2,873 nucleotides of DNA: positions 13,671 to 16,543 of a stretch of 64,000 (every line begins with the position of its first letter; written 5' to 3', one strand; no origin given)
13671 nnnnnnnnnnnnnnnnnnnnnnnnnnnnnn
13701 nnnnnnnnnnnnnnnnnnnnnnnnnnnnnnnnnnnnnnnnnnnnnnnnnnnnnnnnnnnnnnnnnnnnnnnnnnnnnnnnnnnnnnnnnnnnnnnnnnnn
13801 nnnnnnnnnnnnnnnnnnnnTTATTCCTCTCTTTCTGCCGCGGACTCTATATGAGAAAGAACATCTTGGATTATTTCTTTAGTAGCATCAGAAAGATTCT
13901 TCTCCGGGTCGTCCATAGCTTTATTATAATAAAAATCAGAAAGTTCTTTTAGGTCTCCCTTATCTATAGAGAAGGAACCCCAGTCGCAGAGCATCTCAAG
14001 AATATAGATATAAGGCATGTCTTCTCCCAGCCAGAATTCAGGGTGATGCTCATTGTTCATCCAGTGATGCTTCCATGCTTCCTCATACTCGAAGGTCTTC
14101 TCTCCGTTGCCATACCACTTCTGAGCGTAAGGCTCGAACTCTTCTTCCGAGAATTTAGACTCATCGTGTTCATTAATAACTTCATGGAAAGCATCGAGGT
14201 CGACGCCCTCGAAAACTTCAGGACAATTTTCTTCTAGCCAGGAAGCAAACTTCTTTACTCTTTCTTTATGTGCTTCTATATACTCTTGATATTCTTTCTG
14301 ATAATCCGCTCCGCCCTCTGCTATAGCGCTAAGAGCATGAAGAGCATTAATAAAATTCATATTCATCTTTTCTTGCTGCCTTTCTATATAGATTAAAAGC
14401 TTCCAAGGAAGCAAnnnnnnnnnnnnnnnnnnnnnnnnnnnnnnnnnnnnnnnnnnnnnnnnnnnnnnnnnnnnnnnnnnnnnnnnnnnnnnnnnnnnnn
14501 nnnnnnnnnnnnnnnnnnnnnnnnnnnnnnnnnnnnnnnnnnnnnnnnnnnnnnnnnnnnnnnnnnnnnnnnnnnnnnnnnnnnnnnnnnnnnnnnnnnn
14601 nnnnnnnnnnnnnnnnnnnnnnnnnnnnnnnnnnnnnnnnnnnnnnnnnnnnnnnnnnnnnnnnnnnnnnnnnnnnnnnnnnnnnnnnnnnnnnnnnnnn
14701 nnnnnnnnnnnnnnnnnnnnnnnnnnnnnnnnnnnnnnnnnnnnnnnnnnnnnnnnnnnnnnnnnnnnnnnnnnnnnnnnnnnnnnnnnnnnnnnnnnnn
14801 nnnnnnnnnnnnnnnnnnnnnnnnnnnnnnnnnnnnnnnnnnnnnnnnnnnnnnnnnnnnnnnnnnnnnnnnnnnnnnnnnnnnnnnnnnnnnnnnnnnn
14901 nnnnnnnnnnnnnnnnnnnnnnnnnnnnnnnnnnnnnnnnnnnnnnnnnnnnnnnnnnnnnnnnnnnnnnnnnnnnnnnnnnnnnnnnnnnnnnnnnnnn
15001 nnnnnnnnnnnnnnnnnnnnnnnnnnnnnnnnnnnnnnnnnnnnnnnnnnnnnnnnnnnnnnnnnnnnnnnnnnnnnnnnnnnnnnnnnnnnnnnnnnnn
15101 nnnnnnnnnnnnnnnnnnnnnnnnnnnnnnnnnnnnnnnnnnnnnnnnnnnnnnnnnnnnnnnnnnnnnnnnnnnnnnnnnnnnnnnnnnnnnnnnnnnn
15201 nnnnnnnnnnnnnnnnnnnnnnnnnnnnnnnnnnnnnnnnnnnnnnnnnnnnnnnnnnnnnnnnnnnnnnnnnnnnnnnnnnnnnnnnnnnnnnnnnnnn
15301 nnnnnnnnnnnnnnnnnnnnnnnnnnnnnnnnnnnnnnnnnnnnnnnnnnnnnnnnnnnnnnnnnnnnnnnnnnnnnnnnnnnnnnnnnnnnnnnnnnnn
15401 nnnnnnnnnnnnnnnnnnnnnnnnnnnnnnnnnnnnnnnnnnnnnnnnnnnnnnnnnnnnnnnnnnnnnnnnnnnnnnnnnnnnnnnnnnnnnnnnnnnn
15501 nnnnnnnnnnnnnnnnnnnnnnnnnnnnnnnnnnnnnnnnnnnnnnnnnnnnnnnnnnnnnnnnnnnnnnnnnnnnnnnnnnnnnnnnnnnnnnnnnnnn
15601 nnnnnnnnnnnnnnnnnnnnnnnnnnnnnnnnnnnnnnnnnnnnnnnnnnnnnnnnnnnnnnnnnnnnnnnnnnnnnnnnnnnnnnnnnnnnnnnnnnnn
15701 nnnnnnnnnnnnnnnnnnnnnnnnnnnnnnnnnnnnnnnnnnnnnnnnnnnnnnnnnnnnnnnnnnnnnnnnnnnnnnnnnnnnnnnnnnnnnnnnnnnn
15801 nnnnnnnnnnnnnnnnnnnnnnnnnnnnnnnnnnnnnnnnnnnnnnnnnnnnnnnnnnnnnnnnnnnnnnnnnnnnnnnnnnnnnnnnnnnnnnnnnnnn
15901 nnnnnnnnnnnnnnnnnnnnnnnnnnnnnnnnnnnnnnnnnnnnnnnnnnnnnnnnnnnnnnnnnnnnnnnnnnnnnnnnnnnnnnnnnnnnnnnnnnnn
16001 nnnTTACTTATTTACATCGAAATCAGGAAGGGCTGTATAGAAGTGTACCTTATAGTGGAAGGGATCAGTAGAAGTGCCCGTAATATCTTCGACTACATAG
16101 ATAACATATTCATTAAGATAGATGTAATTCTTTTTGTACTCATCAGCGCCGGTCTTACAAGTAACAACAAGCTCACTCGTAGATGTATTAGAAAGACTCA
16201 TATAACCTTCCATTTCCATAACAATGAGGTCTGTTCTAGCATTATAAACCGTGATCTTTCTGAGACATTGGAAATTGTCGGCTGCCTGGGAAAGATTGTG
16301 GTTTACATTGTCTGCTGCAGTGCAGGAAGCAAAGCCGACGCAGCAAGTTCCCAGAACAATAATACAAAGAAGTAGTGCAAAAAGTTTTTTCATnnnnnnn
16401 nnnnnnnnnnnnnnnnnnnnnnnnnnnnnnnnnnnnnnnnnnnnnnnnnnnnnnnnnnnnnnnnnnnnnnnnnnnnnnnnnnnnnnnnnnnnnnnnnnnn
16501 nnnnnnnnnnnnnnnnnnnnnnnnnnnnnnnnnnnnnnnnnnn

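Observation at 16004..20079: Accessory island (lipoprotein, PnuC, NadR, SPFH/band-7, GatB/YqeY) wedged between tail genes and unknown genes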

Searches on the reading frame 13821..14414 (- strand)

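Call 3: search_protein_families(library=pfam, proteins=[window:13821-14414:-], max_evalue=0.01)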
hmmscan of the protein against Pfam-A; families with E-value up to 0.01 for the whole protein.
window:13821-14414:- (197 aa): 1 family
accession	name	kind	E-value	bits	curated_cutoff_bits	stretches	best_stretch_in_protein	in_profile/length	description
PF18907.5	DUF5662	-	1.5e-24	86.8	27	1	40-187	3-155/156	Family of unknown function (DUF5662)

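Call 4: search_protein_families(library=phrogs, proteins=[window:13821-14414:-], max_evalue=0.001)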
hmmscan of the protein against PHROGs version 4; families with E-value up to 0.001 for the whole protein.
window:13821-14414:- (197 aa): 1 family
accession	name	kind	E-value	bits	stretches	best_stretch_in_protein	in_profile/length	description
phrog_20637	-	unknown function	4.7e-25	89.5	1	41-190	4-162/174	-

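Call 26: search_protein_families(library=padloc, proteins=[window:13821-14414:-], max_evalue=0.01)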
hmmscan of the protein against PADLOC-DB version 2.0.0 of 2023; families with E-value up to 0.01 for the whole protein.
window:13821-14414:- (197 aa): 1 family
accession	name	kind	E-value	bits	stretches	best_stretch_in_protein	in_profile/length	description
PDLC02341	AbiA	-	0.0045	13.6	1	15-96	106-184/604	AbiA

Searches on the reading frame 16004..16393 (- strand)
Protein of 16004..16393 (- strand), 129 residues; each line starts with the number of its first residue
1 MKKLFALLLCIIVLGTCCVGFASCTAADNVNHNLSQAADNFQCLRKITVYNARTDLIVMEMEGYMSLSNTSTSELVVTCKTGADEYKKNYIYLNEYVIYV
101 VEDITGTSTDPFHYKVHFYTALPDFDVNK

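Call 3: search_protein_families(library=pfam, proteins=[window:16004-16393:-], max_evalue=0.01)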
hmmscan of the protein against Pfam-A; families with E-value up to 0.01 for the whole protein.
window:16004-16393:- (129 aa): 1 family
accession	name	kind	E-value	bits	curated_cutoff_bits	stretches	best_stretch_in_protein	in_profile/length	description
PF25682.1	Phage_VG64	-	1.9e-38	131.5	27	1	7-126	4-125/127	Mycobacterium phage VG64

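Call 4: search_protein_families(library=phrogs, proteins=[window:16004-16393:-], max_evalue=0.001)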
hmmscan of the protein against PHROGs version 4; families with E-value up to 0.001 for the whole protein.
window:16004-16393:- (129 aa): 1 family
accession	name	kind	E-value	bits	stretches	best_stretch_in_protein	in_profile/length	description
phrog_478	-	integration and excision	1.8e-33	116.3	1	8-125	5-126/129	site-specific recombination directionality factor RDF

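Call 26: search_protein_families(library=padloc, proteins=[window:16004-16393:-], max_evalue=0.01)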
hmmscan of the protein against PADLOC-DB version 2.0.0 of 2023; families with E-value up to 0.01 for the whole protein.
window:16004-16393:- (129 aa): 0 families

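Call 28: search_protein_families(library=ncbifam, proteins=[window:16004-16393:-], max_evalue=0.001)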
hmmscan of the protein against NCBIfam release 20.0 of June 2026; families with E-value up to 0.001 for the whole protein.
window:16004-16393:- (129 aa): 0 families

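Call 46: find_homologous_proteins(query=window:16004-16393:-, max_evalue=0.001)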
Query window:16004-16393:- (129 aa): 4878 proteins with E <= 0.001 among 4904 candidates; the best 120 are listed.
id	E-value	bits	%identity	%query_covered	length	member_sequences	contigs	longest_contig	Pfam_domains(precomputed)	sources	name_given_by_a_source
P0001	3.9e-77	274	95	100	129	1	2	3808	PF25682.2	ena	-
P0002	3.1e-74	265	91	100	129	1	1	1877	PF25682.2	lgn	-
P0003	1.1e-73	263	90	100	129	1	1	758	PF25682.2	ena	-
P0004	1.5e-73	263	89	100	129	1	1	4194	PF25682.2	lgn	-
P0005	1.3e-72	260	92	100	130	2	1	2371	PF25682.2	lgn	-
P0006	6.1e-72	257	89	100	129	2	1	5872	PF25682.2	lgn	-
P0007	6.5e-72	257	88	100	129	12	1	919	PF25682.2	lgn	-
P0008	1.2e-71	256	87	100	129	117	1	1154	PF25682.2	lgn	-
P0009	1.8e-71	256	88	100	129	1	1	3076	PF25682.2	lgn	-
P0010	2.7e-71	255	87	100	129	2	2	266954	PF25682.2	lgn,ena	-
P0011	2.7e-71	255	90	100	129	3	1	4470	PF25682.2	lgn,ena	-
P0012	4.3e-71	255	87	100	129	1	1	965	PF25682.2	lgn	-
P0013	5.0e-71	255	87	100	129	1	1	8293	PF25682.2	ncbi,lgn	-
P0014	7.9e-71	254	87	100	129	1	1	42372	PF25682.2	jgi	jgi:hypothetical protein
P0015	9.2e-71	254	87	100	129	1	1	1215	PF25682.2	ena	-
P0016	1.7e-70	253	88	100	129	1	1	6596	PF25682.2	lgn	-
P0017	1.9e-70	253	87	100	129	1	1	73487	PF25682.2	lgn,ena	-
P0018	4.7e-70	251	85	100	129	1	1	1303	PF25682.2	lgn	-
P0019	1.2e-69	250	86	100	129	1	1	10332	PF25682.2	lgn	-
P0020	2.3e-69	249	88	100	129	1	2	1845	PF25682.2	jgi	jgi:hypothetical protein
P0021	3.6e-69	249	87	100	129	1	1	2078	PF25682.2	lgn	-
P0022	6.8e-69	248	85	99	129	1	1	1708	PF25682.2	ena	-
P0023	7.9e-69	247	85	100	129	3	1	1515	PF25682.2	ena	-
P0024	8.2e-69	247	85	100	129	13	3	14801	PF25682.2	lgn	-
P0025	9.1e-69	247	84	100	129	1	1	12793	PF25682.2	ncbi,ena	-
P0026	1.8e-68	246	92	91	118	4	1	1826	PF25682.2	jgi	jgi:hypothetical protein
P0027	2.6e-68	246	84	100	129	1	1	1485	PF25682.2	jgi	jgi:hypothetical protein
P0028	2.6e-68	246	85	99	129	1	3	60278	PF25682.2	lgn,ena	-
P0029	3.4e-68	245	85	100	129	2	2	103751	PF25682.2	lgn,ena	-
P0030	5.9e-68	245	84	100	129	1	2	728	PF25682.2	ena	-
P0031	1.5e-67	243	83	100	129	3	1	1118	PF25682.2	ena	-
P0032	2.8e-67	242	84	100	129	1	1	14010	PF25682.2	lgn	-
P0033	4.3e-67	242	84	100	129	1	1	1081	PF25682.2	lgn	-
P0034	8.2e-67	241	84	100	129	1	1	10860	PF25682.2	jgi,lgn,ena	jgi:hypothetical protein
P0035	1.1e-66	240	83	100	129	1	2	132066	PF25682.2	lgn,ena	-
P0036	1.6e-66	240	84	100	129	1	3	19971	PF25682.2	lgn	-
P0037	5.5e-66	238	83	100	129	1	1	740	PF25682.2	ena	-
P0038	5.6e-66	238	84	99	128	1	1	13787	PF25682.2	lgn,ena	-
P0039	6.9e-66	238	82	100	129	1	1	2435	PF25682.2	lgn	-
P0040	1.2e-65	237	84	98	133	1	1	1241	PF25682.2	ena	-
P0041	3.0e-65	236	84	99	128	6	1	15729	PF25682.2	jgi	jgi:hypothetical protein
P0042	3.1e-65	236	82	100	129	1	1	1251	PF25682.2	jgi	jgi:hypothetical protein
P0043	4.1e-65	235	84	100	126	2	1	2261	PF25682.2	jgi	jgi:hypothetical protein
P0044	7.2e-65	235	93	82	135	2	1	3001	PF25682.2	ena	-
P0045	8.5e-65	234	94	85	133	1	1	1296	PF25682.2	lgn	-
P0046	1.3e-64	234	81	99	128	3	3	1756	PF25682.2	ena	-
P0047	1.5e-64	234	82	100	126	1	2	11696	PF25682.2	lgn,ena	-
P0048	1.5e-64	234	80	99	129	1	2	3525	PF25682.2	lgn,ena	-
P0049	2.0e-64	233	84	99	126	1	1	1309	PF25682.2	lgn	-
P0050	2.1e-64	233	94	84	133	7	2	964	PF25682.2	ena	-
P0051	2.8e-64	233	84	100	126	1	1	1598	PF25682.2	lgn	-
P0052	3.2e-64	233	84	99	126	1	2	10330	PF25682.2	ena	-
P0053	4.0e-64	232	83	98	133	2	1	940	PF25682.2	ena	-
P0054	4.6e-64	232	83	98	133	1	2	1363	PF25682.2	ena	-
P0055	4.9e-64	232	84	100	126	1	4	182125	PF25682.2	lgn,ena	-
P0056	5.7e-64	232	79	99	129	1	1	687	PF25682.2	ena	-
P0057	6.6e-64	232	82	98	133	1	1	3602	PF25682.2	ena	-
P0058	7.1e-64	231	82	99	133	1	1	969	PF25682.2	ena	-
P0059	8.5e-64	231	84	99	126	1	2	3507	PF25682.2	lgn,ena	-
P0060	1.0e-63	231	81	99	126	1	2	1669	PF25682.2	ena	-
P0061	1.6e-63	230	92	84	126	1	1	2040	PF25682.2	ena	-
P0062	1.8e-63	230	83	99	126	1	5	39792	PF25682.2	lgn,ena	-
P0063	2.0e-63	230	92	84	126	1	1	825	PF25682.2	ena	-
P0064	2.3e-63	230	80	99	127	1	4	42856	PF25682.2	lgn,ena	-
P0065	2.4e-63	230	87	86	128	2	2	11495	PF25682.2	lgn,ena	-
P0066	2.6e-63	230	81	98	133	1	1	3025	PF25682.2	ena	-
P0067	2.6e-63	230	86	85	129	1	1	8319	PF25682.2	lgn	-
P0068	2.8e-63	230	84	100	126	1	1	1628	PF25682.2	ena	-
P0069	2.8e-63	230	81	99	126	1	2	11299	PF25682.2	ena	-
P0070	3.0e-63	229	81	99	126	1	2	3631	PF25682.2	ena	-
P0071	3.1e-63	229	92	84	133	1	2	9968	PF25682.2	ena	-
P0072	3.2e-63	229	82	98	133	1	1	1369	PF25682.2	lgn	-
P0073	3.2e-63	229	84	99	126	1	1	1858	PF25682.2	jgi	jgi:maltose-binding protein MalE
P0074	3.7e-63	229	81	99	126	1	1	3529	PF25682.2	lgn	-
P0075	4.0e-63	229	80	99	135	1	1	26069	PF25682.2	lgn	-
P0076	4.1e-63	229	92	84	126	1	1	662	PF25682.2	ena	-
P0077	4.2e-63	229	81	100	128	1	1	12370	PF25682.2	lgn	-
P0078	5.2e-63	229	83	99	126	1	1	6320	PF25682.2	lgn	-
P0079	6.5e-63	228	82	100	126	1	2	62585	PF25682.2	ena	-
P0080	6.6e-63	228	80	99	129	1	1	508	PF25682.2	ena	-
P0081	7.1e-63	228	79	99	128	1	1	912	PF25682.2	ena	-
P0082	7.3e-63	228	83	99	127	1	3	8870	PF25682.2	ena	-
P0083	7.5e-63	228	90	84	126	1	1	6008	PF25682.2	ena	-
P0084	7.6e-63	228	79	99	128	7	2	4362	PF25682.2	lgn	-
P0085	8.0e-63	228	83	98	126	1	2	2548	PF25682.2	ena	-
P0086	8.3e-63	228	93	81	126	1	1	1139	PF25682.2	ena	-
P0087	8.5e-63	228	80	99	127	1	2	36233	PF25682.2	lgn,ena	-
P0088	8.6e-63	228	83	87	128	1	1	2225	PF25682.2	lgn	-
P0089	8.6e-63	228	90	84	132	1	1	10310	PF25682.2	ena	-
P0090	8.9e-63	228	80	99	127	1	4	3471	PF25682.2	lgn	-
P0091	9.6e-63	228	92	86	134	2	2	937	PF25682.2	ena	-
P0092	1.1e-62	228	80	99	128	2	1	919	PF25682.2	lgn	-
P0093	1.1e-62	228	90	84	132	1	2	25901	PF25682.2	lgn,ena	-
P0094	1.2e-62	228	82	99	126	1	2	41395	PF25682.2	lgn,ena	-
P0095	1.2e-62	228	80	99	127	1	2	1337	PF25682.2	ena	-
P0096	1.2e-62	227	80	99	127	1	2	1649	PF25682.2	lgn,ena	-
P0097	1.2e-62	227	80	99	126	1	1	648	PF25682.2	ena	-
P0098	1.4e-62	227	82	99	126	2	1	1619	PF25682.2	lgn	-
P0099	1.4e-62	227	80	99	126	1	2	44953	PF25682.2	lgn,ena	-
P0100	1.5e-62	227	81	100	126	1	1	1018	PF25682.2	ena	-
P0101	1.5e-62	227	80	98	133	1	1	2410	PF25682.2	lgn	-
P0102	1.5e-62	227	80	99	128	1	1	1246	PF25682.2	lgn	-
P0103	1.6e-62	227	81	100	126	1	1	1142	PF25682.2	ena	-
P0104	1.9e-62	227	81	100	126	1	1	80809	PF25682.2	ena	-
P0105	1.9e-62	227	79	99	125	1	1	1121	PF25682.2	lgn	-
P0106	1.9e-62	227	83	99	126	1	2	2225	PF25682.2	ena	-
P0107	2.2e-62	227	81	99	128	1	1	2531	PF25682.2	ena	-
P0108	2.2e-62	227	88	86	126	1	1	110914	PF25682.2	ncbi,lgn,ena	-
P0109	2.2e-62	227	87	86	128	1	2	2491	PF25682.2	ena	-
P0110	2.3e-62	227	79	99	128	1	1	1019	PF25682.2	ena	-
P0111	2.5e-62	226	79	99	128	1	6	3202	PF25682.2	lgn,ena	-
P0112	2.5e-62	226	82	99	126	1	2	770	PF25682.2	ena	-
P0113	2.5e-62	226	81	100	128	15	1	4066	PF25682.2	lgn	-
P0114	2.7e-62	226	80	99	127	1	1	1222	PF25682.2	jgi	jgi:hypothetical protein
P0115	2.7e-62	226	82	98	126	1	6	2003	PF25682.2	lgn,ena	-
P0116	2.8e-62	226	83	98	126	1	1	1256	PF25682.2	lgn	-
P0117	2.9e-62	226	81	99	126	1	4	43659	PF25682.2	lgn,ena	-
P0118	3.1e-62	226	78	99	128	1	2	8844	PF25682.2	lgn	-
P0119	3.3e-62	226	78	98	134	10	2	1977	PF25682.2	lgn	-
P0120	3.5e-62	226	82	98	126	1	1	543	PF25682.2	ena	-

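Call 82: search_protein_representatives(protein=window:16004-16393:-)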
Query: 129 residues. Proteins with E-value up to 0.001 (for the whole library): 692; up to 1e-10: 243; up to 1e-30: 11. The best 150 are listed.
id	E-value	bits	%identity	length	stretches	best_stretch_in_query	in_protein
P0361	9.7e-41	155.1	64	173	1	21-127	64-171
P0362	4.1e-39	149.9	63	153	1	17-127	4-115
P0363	1.5e-37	144.8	61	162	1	1-127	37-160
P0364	1.7e-37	144.6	66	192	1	23-120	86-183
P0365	9.5e-37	142.2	60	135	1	10-123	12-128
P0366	1.3e-36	141.8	59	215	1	1-123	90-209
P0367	1.3e-34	135.3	63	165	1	26-127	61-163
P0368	5.0e-33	130.2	62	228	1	29-127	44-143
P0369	1.4e-31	125.5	72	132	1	1-93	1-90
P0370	2.5e-31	124.7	70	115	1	23-106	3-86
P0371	9.8e-31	122.8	72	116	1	2-91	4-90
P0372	6.1e-29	117.0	39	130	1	3-129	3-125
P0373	5.7e-28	113.8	41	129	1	1-123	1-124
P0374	2.0e-27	112.1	46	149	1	3-118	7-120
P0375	2.5e-27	111.8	49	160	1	1-120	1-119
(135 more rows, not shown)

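Call 88: predict_structure(alignment_id=A2)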
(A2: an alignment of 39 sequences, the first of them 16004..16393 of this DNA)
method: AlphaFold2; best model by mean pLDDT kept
length: 129 residues; sequences in the alignment: 39
mean_pLDDT: 90.5   pTM: 0.72
mean pLDDT of the five models: 90.5, 89.3, 88.1, 87.7, 85.0
residues with pLDDT >= 90: 93; 70-90: 29; 50-70: 6; < 50: 1
segments of 3 or more residues with pLDDT < 50: none
pLDDT, mean of each block of 10 residues (from residue 1): 90 87 82 95 97 96 96 95 97 96 88 92 63
secondary structure, 60 per line:
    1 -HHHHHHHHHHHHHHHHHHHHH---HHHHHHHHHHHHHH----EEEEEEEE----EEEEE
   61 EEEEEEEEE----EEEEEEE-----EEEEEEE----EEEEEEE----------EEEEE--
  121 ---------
elements in order: H2-22 H26-39 E44-51 E56-69 E74-80 E86-92 E97-103 E114-118

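Call 93: fold_search(model_id=the predicted structure, library=viral)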
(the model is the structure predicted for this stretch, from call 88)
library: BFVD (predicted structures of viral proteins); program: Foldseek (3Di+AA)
matches with E <= 10: 912; with E <= 0.001: 3
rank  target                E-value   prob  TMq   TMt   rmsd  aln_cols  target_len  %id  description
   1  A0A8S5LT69            4.4e-16  1.00  0.90  0.50   2.4       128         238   53  Uncharacterized protein [Myoviridae sp. ct25F5]
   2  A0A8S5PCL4            1.7e-15  1.00  0.83  0.85   3.5       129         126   52  Adhesin [Siphoviridae sp. ctc6d98]
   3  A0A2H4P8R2            1.9e-09  1.00  0.69  0.71  14.2       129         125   36  Lipoprotein [Corynebacterium phage Darwin]
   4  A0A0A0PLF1            6.1e-03  1.00  0.30  0.43   9.7       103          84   17  Lipoprotein [Bacillus phage Bp8p-T]
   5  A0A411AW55            1.1e-02  1.00  0.41  0.55   5.4       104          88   14  Lipoprotein [Pantoea phage vB_PagM_LIET2]
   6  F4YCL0                2.7e-02  0.99  0.35  0.11   4.6        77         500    9  (no name in the UniProt tables at hand)
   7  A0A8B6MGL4            3.2e-02  0.47  0.20  0.16  13.3       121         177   11  (no name in the UniProt tables at hand)
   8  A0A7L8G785            3.4e-02  0.92  0.33  0.33  15.6       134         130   14  (no name in the UniProt tables at hand)
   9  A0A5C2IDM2            3.8e-02  0.66  0.22  0.23  10.2        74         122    5  (no name in the UniProt tables at hand)
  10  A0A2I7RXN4            4.5e-02  1.00  0.39  0.70   3.4        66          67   32  (no name in the UniProt tables at hand)
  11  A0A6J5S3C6            4.5e-02  0.96  0.33  0.45  10.2       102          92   16  Uncharacterized protein [uncultured Caudovirales phage]
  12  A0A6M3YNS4            4.5e-02  0.69  0.27  0.10  12.5       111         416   15  Uncharacterized protein [Riboviria sp.]
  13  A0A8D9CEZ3            8.0e-02  0.35  0.20  0.16  10.4        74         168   15  Uncharacterized protein [uncultured marine phage]
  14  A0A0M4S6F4            9.0e-02  0.84  0.31  0.36  11.8        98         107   11  Uncharacterized protein [Streptococcus phage A25]
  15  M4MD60                9.5e-02  0.77  0.23  0.17   9.7        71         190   14  (no name in the UniProt tables at hand)
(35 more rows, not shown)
